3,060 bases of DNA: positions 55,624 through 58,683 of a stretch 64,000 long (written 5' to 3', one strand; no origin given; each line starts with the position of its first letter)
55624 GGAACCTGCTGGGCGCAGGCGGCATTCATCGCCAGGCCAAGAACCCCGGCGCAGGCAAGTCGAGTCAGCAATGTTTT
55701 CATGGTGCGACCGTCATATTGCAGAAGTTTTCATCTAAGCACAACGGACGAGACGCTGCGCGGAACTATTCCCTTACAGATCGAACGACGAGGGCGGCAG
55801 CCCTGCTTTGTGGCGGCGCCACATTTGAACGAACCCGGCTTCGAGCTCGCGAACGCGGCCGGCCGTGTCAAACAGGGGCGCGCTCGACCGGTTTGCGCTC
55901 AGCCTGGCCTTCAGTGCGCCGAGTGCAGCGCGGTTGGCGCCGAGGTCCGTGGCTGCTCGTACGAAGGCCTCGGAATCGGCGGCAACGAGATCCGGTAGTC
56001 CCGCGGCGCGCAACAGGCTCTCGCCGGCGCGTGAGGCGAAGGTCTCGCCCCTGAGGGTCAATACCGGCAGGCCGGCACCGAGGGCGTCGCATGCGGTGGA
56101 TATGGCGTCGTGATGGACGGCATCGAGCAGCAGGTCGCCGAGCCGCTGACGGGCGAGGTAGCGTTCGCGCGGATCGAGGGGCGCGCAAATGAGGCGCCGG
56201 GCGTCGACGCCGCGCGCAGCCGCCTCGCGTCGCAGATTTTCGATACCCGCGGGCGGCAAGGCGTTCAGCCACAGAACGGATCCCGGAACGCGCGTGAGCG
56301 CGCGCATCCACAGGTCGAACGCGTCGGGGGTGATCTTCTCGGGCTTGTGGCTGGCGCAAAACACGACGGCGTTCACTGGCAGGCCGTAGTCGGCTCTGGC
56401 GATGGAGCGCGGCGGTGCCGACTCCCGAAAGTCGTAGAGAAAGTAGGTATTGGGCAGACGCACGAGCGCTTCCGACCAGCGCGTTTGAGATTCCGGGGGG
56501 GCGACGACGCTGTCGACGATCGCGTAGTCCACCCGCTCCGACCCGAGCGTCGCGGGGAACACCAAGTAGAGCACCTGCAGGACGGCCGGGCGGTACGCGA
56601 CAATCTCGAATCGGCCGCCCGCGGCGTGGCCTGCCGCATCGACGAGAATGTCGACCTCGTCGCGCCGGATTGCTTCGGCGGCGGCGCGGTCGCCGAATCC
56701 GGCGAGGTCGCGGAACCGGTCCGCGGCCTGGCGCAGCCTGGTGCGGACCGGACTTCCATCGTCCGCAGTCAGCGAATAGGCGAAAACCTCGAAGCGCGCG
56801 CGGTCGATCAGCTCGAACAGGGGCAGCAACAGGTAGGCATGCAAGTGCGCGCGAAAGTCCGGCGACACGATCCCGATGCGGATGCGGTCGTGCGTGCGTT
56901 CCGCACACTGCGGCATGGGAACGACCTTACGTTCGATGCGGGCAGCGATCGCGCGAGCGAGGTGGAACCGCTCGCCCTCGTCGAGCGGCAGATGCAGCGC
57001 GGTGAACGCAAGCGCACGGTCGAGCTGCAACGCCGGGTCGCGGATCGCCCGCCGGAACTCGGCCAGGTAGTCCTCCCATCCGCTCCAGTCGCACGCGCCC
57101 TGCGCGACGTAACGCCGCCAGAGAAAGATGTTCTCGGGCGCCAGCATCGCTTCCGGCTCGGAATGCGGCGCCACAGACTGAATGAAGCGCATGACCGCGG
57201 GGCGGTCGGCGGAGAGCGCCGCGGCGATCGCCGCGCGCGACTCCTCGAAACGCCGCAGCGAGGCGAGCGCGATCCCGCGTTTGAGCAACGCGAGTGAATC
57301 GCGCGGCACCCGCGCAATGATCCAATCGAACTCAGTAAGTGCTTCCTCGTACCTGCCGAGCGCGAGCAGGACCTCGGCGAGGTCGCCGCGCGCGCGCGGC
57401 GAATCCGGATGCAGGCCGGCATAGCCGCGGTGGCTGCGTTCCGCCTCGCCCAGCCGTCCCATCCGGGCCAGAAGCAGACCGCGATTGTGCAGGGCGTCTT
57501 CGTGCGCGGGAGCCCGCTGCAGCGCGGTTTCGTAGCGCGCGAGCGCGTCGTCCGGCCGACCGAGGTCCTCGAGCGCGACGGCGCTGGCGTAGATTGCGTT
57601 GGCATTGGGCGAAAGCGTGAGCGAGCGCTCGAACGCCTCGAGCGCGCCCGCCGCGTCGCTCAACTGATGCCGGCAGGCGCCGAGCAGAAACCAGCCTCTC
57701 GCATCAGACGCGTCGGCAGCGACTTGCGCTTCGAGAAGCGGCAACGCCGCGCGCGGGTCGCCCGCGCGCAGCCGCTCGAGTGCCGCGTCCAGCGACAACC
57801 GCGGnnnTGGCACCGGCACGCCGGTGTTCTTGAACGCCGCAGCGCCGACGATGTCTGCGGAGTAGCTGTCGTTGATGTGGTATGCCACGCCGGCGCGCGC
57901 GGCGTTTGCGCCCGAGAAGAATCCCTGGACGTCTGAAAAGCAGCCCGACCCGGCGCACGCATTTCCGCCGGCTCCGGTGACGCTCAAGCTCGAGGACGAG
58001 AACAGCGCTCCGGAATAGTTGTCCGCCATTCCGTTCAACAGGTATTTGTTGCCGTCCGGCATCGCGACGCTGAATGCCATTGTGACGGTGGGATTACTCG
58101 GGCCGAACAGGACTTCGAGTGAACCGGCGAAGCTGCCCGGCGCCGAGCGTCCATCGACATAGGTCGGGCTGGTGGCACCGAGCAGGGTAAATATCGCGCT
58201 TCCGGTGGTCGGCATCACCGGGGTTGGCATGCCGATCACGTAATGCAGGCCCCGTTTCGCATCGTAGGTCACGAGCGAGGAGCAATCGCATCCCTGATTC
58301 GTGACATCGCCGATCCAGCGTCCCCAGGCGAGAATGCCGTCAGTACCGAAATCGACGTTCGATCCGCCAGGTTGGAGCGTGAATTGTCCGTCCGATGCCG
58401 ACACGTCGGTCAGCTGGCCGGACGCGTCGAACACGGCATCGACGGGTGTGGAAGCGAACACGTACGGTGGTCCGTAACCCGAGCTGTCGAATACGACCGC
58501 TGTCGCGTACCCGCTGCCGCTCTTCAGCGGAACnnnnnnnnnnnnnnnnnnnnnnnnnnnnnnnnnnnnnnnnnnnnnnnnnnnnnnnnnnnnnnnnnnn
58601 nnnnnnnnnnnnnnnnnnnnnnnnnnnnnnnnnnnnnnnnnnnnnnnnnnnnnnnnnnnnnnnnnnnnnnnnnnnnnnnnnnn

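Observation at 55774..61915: Candidate Slam/type XI-like secretion operon with an unusual FecR-domain cargo, flanked by two cytoplasmic glycosyltransferases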

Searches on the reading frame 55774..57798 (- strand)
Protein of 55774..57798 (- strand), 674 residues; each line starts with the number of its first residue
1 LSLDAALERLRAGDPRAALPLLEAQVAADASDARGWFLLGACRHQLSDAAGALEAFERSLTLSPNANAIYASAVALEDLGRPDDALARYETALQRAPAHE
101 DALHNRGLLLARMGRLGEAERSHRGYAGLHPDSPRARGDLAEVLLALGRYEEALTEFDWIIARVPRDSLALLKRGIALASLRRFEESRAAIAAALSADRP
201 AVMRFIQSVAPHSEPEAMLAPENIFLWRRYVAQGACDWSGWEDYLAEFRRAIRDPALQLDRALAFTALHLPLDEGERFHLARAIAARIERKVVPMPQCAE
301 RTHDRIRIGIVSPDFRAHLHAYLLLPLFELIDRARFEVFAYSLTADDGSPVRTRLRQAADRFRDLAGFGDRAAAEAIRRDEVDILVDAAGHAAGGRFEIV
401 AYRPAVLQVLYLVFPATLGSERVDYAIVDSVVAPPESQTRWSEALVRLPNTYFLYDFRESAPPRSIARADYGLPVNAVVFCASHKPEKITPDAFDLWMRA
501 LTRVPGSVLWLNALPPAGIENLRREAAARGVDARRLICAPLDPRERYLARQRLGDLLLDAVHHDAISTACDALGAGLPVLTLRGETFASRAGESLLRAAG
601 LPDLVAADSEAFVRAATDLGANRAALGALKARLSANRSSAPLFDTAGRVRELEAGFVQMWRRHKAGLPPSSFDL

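Call 3: search_protein_families(library=pfam, proteins=[window:55774-57798:-], max_evalue=0.1)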
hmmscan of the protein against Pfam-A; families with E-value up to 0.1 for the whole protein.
window:55774-57798:- (674 aa): 21 families
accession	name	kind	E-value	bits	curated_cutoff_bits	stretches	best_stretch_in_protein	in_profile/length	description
PF13844.12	Glyco_transf_41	-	9.4e-77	258.9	25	2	467-646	358-537/543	Glycosyl transferase family 41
PF13432.12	TPR_16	-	2.8e-18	66.4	32.7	3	139-199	2-62/65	Tetratricopeptide repeat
PF07719.23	TPR_2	-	1.4e-17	62.7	27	2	33-65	1-33/34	Tetratricopeptide repeat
PF00515.34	TPR_1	-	8.4e-15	54.3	27.8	1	33-65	1-33/34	Tetratricopeptide repeat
PF13431.12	TPR_17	-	1.4e-13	50.4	24.4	2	89-120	2-33/34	Tetratricopeptide repeat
PF13181.12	TPR_8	-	9.7e-12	44.5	25.7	0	33-65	1-33/34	Tetratricopeptide repeat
PF14559.12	TPR_19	-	1.3e-11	45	25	4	112-168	3-59/68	Tetratricopeptide repeat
PF13428.12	TPR_14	-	2.3e-10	40.5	23.5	2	135-175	2-42/44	Tetratricopeptide repeat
PF13424.12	TPR_12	-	5.9e-10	39.6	30.1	2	69-123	6-68/77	Tetratricopeptide repeat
PF23914.1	TPR_CcmH_CycH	-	9.4e-09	35.7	42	1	25-70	42-87/158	Cytochrome c-type biogenesis protein H TPR domain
PF13414.12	TPR_11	-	5.4e-08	32.8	26.8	1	78-114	6-42/42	TPR repeat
PF13371.12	TPR_9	-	2e-07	31.3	35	2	129-168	24-63/73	Tetratricopeptide repeat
PF12895.13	ANAPC3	-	1.9e-06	28.5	27.2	1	83-158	6-80/82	Anaphase-promoting complex, cyclosome, subunit 3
PF13174.12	TPR_6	-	4.1e-05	24.4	26.3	0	68-97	2-31/33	Tetratricopeptide repeat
PF07721.20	TPR_4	-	0.00049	20.9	27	1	134-157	1-24/26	Tetratricopeptide repeat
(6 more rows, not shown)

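Call 4: search_protein_families(library=ncbifam, proteins=[window:55774-57798:-], max_evalue=0.1)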
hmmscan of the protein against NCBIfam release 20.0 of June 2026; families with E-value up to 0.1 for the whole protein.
window:55774-57798:- (674 aa): 21 families
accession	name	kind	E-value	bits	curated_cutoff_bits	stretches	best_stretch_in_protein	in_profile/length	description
TIGR02917.1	PEP_TPR_lipo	equivalog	1.5e-16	59.5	312.2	2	67-198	160-291/899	XrtA/PEP-CTERM system TPR-repeat protein PrsT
NF040959.1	MamA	equivalog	4e-13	49.3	200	2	66-115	71-120/204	magnetosome protein MamA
TIGR02552.1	LcrH_SycD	equivalog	2e-11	43.8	104.8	2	12-101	31-123/136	SycD/LcrH family type III secretion system chaperone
TIGR02521.1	type_IV_pilW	equivalog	1.7e-10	40.8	154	2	80-199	45-166/234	type IV pilus biogenesis/stability protein PilW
NF052415.1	T3SS_chap_SctY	equivalog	2.3e-08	34.5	70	1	98-196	4-105/106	type III secretion apparatus assembly chaperone SctY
NF033920.0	C39_PA2778_fam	equivalog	3e-06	26.8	150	1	4-97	161-255/255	PA2778 family cysteine peptidase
NF033762.1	social_mot_Tgl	equivalog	1e-05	25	225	1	68-158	33-124/252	social motility TPR repeat lipoprotein Tgl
NF033758.1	gliding_GltE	equivalog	1.2e-05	24.5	225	1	66-155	86-175/411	adventurous gliding motility TPR repeat lipoprotein GltE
NF040561.1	PrimPol_Msp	equivalog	3.4e-05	22.6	200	1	48-118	6-76/515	CRISPR-associated primase-polymerase type A1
NF049992.1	NGTferase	equivalog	0.00015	20.5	1000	1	403-644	356-595/614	UDP-glucose:protein N-beta-glucosyltransferase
TIGR00540.1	TPR_hemY_coli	hypoth_equivalog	0.00023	20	142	1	5-90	298-383/385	heme biosynthesis-associated TPR protein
TIGR03939.1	PGA_TPR_OMP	equivalog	0.00029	19.2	366.65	1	7-182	27-202/800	poly-beta-1,6 N-acetyl-D-glucosamine export porin PgaA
TIGR02795.1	tol_pal_ybgF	equivalog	0.00072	20.1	90.1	0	102-190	4-98/119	tol-pal system protein YbgF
NF008391.2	PRK11189.1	equivalog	0.00088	18.8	250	0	53-122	85-155/297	lipoprotein NlpI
NF002725.1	PRK02603.1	equivalog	0.0033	17.4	143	1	47-121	49-127/173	photosystem I assembly protein Ycf3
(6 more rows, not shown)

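Call 51: search_solved_structures(query=window:55774-57798:-, max_evalue=0.001, show_alignments=0)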
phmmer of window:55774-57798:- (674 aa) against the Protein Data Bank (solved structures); distinct sequences matched with E-value up to 0.001: 70 (the best 60 are shown).
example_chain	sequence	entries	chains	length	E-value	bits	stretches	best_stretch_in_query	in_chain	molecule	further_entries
7yea_A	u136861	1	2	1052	3.1e-85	290.4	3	467-670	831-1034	UDP-N-acetylglucosamine--peptide N-acetylglucosaminyltransferase 110 kDa subunit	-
7yeh_B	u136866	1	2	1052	3.2e-85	290.4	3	467-670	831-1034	UDP-N-acetylglucosamine--peptide N-acetylglucosaminyltransferase 110 kDa subunit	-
7ntf_A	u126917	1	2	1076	3.2e-85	290.4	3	467-670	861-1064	Isoform 1 of UDP-N-acetylglucosamine--peptide N-acetylglucosaminyltransferase 110 kDa subu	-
6q4m_A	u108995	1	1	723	3.5e-75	257.2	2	467-670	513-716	UDP-N-acetylglucosamine--peptide N-acetylglucosaminyltransferase 110 kDa subunit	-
6ibo_A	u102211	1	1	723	1.8e-74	254.9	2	467-670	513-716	UDP-N-acetylglucosamine--peptide N-acetylglucosaminyltransferase 110 kDa subunit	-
8cm9_A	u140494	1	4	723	2.2e-74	254.6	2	467-670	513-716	UDP-N-acetylglucosamine--peptide N-acetylglucosaminyltransferase 110 kDa subunit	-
3pe3_A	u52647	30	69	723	2.4e-74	254.4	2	467-670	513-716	UDP-N-acetylglucosamine--peptide N-acetylglucosaminyltransferase 110 kDa subunit | UDP-N-ACETYLGLUCOSAMINE--PEPTIDE N-ACETYLGLUCOSAMINYL TRANSFERASE 110 KDA SUB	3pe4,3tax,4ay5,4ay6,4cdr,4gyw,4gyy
6tka_AAA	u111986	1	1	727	2.5e-74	254.4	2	467-670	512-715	UDP-N-acetylglucosamine--peptide N-acetylglucosaminyltransferase 110 kDa subunit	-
5nps_A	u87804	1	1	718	6.7e-74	253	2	467-670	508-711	UDP-N-acetylglucosamine--peptide N-acetylglucosaminyltransferase 110 kDa subunit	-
5lwv_A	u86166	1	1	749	1.2e-73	252.1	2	467-670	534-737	Host cell factor 1,UDP-N-acetylglucosamine--peptide N-acetylglucosaminyltransferase 110 kD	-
5lvv_A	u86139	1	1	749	1.6e-73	251.7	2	467-670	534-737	UDP-N-acetylglucosamine--peptide N-acetylglucosaminyltransferase 110 kDa subunit,UDP-N-ace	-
5hgv_A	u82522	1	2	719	1.9e-73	251.5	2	467-670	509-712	UDP-N-acetylglucosamine--peptide N-acetylglucosaminyltransferase 110 kDa subunit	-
5npr_A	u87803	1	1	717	3.2e-73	250.7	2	467-670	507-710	UDP-N-acetylglucosamine--peptide N-acetylglucosaminyltransferase 110 kDa subunit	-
5a01_A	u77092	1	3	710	8.9e-72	245.9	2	467-669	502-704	O-GLYCOSYLTRANSFERASE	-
2vsn_A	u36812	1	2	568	9.7e-65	222.7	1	125-663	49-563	XCOGT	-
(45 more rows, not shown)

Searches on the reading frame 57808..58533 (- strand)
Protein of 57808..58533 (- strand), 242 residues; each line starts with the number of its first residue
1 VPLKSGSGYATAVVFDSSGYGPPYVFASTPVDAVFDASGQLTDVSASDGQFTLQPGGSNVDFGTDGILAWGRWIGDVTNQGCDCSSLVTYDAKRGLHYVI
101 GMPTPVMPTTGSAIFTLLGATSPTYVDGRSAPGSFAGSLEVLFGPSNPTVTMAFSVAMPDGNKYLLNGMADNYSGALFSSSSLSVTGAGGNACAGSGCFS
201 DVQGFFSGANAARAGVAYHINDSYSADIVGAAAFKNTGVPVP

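Call 37: search_protein_families(library=pfam, proteins=[window:57808-58533:-], max_evalue=1)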
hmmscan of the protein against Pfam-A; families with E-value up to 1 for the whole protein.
seq(242 aa): 0 families

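Call 70: search_protein_representatives(protein=window:57808-58530:-)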
Query: 241 residues. Proteins with E-value up to 0.001 (for the whole library): 764; up to 1e-10: 406; up to 1e-30: 50. The best 150 are listed.
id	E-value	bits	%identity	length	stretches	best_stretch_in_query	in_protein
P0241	5.7e-60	219.4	39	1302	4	4-238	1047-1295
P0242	5.3e-55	203.1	52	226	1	3-234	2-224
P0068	3.4e-53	197.2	52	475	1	2-234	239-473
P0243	5.4e-52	193.2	33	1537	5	60-236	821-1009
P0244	2.2e-49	184.7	39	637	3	42-234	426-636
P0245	5.6e-48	180.1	48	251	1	1-235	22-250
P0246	6.6e-46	173.3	42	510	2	30-234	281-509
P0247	3.2e-45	171.1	49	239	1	3-234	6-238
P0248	1.5e-44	168.9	37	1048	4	44-234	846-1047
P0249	3.4e-44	167.7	47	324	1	3-235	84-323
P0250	3.9e-44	167.5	52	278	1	31-235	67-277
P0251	7.0e-44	166.7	33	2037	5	60-233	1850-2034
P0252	8.0e-44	166.5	45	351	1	1-235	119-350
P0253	4.0e-43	164.2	38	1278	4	48-236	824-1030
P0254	4.4e-43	164.1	49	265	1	2-234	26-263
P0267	3.1e-36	141.7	39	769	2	24-234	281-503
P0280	1.7e-33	132.6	34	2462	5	55-237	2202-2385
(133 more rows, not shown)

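Call 71: search_protein_families(library=pfam, proteins=[P0241, P0243, P0251, P0280, P0244, P0246, P0245, P0254, P0267], max_evalue=0.01)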
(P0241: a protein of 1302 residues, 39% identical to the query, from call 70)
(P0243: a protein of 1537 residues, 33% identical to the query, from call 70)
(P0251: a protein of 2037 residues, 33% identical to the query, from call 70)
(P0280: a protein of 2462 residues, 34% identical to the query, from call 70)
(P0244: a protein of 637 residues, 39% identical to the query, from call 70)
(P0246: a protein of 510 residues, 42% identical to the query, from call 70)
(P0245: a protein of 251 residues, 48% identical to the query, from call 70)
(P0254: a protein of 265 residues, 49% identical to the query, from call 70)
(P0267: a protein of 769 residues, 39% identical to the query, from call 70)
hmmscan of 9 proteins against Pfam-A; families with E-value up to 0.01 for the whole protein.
P0241 (1302 aa): 1 family
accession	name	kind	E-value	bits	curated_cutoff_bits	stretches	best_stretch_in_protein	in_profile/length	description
PF04773.18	FecR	-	1.7e-13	51.2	24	1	64-166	1-96/97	FecR protein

P0243 (1537 aa): 0 families

P0251 (2037 aa): 1 family
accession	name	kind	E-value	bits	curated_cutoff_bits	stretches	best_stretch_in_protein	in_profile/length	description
PF25195.1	DPC2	-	7.7e-07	29.9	70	0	348-410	18-82/105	Diatom pyrenoid component 2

P0280 (2462 aa): 1 family
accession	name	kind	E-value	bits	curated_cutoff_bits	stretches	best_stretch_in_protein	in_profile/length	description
PF02899.23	Phage_int_SAM_1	-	4.1e-05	24.2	22.3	0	734-772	20-56/83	Phage integrase, N-terminal SAM-like domain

P0244 (637 aa): 0 families

P0246 (510 aa): 0 families

P0245 (251 aa): 0 families

P0254 (265 aa): 0 families

P0267 (769 aa): 1 family
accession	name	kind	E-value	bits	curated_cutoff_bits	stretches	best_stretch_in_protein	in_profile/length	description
PF04773.18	FecR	-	1.9e-13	51.1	24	1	61-162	2-95/97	FecR protein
